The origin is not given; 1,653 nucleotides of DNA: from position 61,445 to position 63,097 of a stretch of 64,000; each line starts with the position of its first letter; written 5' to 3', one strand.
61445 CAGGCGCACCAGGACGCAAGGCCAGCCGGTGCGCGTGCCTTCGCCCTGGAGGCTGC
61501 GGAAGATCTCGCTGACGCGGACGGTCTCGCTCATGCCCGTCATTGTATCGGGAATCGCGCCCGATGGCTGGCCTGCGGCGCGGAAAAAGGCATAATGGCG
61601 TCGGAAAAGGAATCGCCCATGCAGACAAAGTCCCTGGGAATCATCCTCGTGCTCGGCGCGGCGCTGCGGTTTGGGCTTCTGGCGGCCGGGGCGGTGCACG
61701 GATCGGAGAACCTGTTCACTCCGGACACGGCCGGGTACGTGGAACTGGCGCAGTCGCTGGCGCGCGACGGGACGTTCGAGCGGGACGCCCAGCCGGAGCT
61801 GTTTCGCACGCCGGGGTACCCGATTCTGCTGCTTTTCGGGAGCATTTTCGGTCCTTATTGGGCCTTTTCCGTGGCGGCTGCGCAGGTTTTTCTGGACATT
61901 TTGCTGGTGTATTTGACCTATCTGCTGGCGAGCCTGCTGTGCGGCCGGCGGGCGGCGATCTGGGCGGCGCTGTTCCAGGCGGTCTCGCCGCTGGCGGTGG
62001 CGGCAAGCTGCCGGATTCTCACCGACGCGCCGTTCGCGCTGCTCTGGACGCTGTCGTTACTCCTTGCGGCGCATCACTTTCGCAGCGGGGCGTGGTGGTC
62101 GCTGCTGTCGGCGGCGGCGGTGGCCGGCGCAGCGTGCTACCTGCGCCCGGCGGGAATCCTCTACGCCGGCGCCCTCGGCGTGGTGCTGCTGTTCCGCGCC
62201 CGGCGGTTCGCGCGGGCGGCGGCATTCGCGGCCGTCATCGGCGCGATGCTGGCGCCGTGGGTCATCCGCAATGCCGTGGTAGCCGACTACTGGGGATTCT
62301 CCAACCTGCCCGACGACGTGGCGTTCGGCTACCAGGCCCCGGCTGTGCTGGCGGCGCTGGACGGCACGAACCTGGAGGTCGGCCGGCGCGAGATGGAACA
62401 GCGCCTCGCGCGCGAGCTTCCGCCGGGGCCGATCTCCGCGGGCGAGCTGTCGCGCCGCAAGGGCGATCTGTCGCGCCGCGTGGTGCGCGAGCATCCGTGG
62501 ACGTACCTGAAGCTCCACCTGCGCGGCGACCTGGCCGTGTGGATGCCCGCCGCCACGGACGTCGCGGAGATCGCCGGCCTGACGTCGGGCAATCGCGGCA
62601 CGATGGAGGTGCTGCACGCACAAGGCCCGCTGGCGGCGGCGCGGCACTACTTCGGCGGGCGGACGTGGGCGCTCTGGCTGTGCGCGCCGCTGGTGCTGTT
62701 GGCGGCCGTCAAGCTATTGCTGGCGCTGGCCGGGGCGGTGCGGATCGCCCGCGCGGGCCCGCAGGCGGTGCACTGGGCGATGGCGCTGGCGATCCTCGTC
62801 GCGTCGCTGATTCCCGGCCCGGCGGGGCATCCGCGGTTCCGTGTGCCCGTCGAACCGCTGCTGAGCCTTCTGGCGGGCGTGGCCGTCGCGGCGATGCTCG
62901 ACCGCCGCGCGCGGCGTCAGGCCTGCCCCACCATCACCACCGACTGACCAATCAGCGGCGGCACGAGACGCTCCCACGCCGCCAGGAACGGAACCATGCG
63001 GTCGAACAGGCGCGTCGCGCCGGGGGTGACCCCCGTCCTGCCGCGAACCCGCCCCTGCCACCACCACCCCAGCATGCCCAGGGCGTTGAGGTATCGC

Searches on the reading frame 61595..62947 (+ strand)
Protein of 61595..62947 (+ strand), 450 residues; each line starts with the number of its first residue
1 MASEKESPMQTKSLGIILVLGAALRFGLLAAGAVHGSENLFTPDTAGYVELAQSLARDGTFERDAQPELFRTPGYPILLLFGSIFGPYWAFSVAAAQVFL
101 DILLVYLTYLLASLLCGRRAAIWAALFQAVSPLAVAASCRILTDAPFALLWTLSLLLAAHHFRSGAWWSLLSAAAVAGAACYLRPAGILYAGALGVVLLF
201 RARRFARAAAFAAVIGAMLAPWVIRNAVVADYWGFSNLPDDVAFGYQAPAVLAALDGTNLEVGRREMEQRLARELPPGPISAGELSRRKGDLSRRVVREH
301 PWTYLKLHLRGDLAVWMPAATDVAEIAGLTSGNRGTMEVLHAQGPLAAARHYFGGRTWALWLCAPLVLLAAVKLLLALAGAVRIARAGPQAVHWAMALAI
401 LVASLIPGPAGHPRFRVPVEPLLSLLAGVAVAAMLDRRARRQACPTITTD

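Call 40: search_protein_families(library=pfam, proteins=[window:61595-62947:+], max_evalue=0.001)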
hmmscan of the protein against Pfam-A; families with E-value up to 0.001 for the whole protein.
window:61595-62947:+ (450 aa): 3 families
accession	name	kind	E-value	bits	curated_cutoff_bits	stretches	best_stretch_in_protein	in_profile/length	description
PF13231.12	PMT_2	-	3.5e-10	40.8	26.1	1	78-223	10-158/160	Dolichyl-phosphate-mannose-protein mannosyltransferase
PF03901.23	Glyco_transf_22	-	2.7e-05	24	23.8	0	351-441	250-341/414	Alg9-like mannosyltransferase family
PF02366.24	PMT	-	9.5e-05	22.5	22.7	1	74-201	61-199/245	Dolichyl-phosphate-mannose-protein mannosyltransferase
